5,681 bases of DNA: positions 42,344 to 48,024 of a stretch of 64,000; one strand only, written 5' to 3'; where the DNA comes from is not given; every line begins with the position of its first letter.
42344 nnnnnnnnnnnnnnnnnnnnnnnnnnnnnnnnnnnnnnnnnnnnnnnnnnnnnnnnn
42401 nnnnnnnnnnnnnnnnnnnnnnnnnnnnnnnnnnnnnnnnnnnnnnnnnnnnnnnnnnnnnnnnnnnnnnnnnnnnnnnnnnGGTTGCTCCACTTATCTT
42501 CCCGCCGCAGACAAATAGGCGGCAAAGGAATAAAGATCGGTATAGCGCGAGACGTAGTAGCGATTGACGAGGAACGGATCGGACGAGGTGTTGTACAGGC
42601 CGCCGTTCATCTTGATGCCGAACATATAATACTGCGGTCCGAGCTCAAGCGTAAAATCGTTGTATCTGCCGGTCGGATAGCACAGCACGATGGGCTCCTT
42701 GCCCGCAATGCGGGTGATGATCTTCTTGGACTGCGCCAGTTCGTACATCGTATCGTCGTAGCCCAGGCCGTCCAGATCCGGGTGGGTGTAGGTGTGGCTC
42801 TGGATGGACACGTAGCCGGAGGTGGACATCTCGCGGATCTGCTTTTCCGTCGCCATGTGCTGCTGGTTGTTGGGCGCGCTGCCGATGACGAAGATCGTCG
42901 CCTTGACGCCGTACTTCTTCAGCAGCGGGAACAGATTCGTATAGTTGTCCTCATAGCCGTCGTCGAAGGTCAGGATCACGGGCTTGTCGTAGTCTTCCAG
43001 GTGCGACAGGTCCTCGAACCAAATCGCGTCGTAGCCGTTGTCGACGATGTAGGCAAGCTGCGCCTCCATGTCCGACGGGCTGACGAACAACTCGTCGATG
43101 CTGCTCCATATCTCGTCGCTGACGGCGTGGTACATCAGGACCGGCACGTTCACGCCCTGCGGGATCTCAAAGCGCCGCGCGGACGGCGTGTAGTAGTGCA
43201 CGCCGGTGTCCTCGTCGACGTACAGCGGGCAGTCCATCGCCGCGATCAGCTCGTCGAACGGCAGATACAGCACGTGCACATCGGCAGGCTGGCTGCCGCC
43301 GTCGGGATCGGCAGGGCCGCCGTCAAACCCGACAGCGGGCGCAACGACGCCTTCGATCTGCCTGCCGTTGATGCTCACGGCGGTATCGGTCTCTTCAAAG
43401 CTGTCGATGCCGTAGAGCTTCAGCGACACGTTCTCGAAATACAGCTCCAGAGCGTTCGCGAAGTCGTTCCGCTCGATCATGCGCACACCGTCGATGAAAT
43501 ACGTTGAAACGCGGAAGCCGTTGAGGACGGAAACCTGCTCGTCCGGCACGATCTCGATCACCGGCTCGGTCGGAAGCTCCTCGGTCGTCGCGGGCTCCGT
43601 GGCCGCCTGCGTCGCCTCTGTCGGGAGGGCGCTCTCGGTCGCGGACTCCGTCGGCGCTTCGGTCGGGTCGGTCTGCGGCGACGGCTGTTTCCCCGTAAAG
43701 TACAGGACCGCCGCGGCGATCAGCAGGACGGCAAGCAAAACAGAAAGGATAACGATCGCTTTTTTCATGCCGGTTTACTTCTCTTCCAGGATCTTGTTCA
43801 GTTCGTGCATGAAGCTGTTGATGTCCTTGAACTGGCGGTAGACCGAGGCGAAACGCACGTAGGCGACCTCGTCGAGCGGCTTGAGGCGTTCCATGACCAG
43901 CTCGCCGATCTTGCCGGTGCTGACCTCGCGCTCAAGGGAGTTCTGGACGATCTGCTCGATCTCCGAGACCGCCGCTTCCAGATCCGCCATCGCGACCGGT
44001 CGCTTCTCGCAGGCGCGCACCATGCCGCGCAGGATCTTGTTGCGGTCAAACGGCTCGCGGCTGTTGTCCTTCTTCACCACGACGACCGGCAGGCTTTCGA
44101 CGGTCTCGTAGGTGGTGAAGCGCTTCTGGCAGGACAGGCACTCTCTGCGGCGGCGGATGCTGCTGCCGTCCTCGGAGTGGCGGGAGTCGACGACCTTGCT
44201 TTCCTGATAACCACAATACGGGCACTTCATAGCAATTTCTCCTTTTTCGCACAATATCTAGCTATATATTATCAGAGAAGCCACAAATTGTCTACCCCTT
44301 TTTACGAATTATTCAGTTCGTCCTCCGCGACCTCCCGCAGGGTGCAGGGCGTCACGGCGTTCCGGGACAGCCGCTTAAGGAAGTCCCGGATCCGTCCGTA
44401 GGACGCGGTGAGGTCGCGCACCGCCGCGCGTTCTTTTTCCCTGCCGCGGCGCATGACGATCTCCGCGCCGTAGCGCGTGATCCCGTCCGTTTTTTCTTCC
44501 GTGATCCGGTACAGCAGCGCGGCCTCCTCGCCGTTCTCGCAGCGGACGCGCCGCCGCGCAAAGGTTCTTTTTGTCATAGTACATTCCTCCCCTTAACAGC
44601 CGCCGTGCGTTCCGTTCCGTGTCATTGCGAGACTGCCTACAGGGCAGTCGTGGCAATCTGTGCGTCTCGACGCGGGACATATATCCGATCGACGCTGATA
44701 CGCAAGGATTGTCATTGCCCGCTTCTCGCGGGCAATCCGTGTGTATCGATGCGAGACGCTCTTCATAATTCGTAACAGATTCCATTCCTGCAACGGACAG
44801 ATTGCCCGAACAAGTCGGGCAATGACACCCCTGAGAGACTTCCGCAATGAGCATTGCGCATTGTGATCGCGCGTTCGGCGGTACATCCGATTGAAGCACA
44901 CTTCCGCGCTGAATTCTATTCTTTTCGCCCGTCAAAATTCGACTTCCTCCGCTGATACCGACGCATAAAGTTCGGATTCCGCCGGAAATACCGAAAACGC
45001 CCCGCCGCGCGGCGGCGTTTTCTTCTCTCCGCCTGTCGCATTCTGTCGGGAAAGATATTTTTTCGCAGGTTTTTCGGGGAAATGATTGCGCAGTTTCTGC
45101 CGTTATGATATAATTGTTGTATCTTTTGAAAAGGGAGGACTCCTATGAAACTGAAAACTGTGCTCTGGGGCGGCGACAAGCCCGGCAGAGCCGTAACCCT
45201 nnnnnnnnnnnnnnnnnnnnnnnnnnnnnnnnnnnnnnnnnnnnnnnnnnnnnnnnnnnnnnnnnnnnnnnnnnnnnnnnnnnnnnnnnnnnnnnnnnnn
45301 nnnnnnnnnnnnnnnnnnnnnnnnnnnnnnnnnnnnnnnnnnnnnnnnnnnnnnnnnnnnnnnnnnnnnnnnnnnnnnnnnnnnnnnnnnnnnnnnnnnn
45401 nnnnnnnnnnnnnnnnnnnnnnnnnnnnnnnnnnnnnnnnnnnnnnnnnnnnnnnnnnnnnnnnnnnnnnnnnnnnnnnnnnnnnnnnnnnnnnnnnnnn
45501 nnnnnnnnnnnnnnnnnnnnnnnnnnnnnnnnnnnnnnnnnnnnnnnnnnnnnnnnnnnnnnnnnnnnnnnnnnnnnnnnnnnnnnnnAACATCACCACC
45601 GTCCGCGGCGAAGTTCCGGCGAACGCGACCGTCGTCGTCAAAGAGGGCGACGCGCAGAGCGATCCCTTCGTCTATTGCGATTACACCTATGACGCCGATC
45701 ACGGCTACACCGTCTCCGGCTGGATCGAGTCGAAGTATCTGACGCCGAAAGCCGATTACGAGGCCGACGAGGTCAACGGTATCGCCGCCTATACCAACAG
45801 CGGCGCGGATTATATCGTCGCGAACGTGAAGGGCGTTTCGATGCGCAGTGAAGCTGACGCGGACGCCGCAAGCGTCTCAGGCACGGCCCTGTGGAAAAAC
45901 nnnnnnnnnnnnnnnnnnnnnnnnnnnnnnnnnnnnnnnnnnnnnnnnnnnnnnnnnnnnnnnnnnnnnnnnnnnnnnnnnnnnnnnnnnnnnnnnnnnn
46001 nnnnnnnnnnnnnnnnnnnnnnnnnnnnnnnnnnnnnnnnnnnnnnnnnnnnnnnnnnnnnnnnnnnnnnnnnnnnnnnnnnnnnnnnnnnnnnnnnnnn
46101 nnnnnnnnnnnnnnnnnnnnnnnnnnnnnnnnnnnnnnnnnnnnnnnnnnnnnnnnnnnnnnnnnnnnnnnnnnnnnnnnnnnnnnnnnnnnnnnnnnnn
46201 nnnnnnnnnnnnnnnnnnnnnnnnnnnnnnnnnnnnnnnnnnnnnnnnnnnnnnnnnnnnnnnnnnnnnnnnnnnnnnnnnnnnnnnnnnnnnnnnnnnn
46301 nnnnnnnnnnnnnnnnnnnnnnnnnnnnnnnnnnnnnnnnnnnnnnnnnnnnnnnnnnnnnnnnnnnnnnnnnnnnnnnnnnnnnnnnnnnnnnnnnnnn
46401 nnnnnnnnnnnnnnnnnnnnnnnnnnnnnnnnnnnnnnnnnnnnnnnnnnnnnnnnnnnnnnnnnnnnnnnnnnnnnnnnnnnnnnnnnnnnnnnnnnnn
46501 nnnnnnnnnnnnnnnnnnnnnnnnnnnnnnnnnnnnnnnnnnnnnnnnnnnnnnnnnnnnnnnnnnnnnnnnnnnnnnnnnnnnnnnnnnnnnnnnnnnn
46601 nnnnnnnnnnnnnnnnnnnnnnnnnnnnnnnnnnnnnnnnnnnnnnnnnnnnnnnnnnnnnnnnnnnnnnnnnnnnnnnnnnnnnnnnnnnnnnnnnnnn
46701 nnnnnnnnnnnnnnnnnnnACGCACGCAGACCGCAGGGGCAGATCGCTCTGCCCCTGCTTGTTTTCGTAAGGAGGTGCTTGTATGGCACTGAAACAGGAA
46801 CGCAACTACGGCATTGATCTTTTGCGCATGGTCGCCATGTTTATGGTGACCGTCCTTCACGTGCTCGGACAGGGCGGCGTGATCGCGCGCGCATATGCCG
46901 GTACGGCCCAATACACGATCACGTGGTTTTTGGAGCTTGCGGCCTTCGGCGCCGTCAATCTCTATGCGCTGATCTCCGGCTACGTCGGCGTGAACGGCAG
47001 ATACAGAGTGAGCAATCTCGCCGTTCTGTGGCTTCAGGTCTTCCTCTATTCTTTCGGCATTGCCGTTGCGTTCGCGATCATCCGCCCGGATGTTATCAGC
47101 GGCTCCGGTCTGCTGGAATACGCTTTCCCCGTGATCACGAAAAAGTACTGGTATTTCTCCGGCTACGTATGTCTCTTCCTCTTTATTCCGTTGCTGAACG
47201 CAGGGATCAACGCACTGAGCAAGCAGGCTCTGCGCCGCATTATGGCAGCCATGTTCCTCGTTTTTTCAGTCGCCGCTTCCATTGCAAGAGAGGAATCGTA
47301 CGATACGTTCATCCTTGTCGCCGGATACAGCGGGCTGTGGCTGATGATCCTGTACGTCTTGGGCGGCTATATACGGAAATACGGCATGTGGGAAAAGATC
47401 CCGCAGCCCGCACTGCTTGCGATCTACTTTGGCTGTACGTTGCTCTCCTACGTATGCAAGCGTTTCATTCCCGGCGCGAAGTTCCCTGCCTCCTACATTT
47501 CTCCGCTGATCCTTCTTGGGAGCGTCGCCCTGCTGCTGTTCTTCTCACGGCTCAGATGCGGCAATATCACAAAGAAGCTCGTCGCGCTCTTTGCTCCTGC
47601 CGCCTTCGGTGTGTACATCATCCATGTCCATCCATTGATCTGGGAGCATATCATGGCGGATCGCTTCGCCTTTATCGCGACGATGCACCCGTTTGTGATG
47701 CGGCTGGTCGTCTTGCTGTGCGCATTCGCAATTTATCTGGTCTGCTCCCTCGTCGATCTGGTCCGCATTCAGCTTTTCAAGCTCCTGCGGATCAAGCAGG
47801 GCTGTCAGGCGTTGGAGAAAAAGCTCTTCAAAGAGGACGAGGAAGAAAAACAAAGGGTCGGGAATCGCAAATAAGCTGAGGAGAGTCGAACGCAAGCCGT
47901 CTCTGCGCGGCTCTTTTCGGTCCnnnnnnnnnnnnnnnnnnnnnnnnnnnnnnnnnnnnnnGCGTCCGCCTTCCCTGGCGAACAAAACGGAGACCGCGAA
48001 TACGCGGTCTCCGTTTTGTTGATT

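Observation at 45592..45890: Circularly permuted SH3b-like domain inserted into a UraA permease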

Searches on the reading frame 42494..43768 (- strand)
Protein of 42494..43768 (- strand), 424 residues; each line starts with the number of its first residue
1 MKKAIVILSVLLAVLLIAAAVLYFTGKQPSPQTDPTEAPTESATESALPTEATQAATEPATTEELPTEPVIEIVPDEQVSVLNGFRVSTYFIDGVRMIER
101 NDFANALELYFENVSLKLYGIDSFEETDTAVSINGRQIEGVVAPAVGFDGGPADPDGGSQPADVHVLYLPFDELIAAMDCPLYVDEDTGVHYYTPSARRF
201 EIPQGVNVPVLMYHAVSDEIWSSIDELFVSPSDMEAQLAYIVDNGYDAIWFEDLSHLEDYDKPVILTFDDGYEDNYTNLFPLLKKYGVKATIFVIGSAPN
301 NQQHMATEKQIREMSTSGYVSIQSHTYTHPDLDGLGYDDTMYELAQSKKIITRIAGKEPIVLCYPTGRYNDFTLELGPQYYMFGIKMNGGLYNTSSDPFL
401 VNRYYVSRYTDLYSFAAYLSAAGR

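Call 65: search_protein_families(library=pfam, proteins=[window:42494-43768:-], max_evalue=0.001)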
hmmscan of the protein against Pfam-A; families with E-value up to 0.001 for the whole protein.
window:42494-43768:- (424 aa): 2 families
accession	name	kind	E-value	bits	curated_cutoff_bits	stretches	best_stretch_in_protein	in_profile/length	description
PF01522.26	Polysacc_deac_1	-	7.6e-31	107.1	23.1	1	261-375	6-114/124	Polysaccharide deacetylase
PF03065.20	Glyco_hydro_57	-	0.00049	19.9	21.2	1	309-375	92-159/291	Glycosyl hydrolase family 57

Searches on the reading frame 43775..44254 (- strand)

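Call 65: search_protein_families(library=pfam, proteins=[window:43775-44254:-], max_evalue=0.001)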
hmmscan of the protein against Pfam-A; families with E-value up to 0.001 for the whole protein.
window:43775-44254:- (159 aa): 2 families
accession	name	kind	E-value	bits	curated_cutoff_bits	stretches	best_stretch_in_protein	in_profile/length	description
PF03477.21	ATP-cone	-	2.7e-24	86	25.8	1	58-144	2-87/88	ATP cone domain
PF22811.2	Zn_ribbon_NrdR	-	5.1e-23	81.2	27.2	1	9-50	1-42/42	Transcriptional repressor NrdR-like, N-terminal domain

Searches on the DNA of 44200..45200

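Call 56: search_rna_families(source=window, start=44200, end=45200, threshold=evalue, max_evalue=1)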
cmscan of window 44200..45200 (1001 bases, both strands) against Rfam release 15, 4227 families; matches with E-value up to 1: 1.
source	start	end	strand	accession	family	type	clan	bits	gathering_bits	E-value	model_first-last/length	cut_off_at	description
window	45153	45191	+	RF03060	uup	Cis-reg;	-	19.6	36.8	0.51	1-48/48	no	uup RNA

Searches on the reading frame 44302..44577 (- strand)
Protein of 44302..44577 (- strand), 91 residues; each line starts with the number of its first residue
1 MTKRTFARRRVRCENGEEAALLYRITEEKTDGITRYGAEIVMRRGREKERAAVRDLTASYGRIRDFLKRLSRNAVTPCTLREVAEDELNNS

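Call 65: search_protein_families(library=pfam, proteins=[window:44302-44577:-], max_evalue=0.001)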
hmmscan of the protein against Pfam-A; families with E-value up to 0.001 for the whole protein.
window:44302-44577:- (91 aa): 1 family
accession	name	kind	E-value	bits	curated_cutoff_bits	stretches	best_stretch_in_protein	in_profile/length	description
PF20124.4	DUF6514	-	2.6e-13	50.4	23.9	1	5-88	4-92/94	Family of unknown function (DUF6514)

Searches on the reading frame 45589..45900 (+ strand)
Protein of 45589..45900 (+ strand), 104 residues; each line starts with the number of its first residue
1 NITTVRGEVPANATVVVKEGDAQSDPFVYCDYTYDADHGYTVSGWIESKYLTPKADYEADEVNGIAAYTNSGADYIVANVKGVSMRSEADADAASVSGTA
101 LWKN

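Call 18: search_solved_structures(query=A2, max_evalue=10, show_alignments=3)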
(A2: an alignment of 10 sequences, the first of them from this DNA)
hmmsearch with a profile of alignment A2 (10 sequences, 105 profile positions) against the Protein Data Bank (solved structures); distinct sequences matched with E-value up to 10: 3.
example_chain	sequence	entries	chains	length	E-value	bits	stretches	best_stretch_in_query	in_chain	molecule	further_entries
9dx2_H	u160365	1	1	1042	0.15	15.6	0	24-62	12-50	GATOR2 complex protein WDR24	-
9kzr_A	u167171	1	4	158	0.83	13.2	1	17-62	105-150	AcrIIA7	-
8rjx_A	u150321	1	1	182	3.2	11.4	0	14-70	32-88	Osmotically-inducible protein Y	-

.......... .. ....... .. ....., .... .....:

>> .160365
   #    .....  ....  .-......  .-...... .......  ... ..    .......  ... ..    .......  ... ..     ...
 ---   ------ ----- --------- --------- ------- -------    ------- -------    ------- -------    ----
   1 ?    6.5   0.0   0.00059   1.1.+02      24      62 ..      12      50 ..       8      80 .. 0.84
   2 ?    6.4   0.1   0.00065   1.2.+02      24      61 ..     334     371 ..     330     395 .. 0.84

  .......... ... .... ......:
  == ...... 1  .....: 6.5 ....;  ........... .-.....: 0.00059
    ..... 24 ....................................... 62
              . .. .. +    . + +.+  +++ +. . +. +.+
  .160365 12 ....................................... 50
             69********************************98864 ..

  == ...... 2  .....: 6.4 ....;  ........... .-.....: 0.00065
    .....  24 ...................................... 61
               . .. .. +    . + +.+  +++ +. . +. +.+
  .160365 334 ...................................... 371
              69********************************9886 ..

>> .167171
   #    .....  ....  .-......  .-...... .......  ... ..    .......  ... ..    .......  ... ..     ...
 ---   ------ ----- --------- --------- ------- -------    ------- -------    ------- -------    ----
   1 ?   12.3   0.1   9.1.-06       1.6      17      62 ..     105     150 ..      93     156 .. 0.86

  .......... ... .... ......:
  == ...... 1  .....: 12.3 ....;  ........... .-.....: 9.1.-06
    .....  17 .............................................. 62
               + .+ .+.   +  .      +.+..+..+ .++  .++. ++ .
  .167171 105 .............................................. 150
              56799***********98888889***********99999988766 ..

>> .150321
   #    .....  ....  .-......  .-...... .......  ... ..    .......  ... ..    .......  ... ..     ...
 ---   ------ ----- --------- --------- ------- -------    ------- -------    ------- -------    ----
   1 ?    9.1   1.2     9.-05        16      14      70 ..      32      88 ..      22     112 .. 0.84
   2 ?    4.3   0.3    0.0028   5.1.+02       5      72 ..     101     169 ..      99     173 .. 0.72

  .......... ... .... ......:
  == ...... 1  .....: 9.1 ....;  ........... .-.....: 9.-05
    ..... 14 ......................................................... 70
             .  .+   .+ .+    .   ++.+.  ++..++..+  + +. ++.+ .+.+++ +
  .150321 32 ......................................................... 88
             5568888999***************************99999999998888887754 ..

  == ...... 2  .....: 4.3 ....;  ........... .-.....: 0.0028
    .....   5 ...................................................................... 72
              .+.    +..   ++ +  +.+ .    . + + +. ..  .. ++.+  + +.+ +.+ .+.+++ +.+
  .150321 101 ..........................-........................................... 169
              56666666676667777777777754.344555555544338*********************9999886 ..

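Call 23: search_protein_representatives(alignment_id=A2)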
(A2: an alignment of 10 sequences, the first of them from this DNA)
Query: 10 sequences, 105 profile positions. Proteins with E-value up to 0.001 (for the whole library): 2; up to 1e-10: 2; up to 1e-30: 0. The best 2 are listed.
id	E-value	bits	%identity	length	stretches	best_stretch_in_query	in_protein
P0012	1.7e-21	92.6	-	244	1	1-105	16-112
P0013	6.2e-13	65.1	-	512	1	1-105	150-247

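Call 27: find_homologous_proteins(query=P0013, region=148-250, max_evalue=0.01)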
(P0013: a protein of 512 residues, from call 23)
Query P0013, residues 148-250 (103 aa): 5 proteins with E <= 0.01 among 33 candidates.
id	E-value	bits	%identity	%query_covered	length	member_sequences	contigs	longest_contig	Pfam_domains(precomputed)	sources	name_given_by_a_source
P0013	1.0e-59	216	100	100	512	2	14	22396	PF00860.27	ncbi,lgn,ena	-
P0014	3.7e-32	128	64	100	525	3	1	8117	PF00860.27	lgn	-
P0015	6.5e-32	127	62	100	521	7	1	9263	PF00860.27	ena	-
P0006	2.7e-11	61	45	100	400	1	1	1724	PF00860.27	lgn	-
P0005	2.2e-10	58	46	100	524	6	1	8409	PF00860.27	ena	-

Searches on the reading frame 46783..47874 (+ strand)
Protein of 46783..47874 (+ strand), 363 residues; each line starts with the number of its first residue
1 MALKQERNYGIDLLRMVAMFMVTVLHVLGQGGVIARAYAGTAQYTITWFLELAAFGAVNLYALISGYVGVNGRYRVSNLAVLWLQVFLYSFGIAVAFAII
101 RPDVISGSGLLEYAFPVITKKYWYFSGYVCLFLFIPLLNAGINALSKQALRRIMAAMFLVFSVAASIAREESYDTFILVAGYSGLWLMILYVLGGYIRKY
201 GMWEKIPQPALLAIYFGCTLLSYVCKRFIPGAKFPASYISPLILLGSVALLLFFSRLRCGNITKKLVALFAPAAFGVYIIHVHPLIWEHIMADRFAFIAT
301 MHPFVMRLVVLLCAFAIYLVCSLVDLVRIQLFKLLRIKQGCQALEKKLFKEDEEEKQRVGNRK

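Call 65: search_protein_families(library=pfam, proteins=[window:46783-47874:+], max_evalue=0.001)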
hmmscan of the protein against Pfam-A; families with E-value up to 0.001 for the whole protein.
window:46783-47874:+ (363 aa): 1 family
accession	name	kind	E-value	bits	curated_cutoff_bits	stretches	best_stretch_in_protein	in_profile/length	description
PF01757.29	Acyl_transf_3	-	2.8e-19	69.8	31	1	8-322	1-321/326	Acyltransferase domain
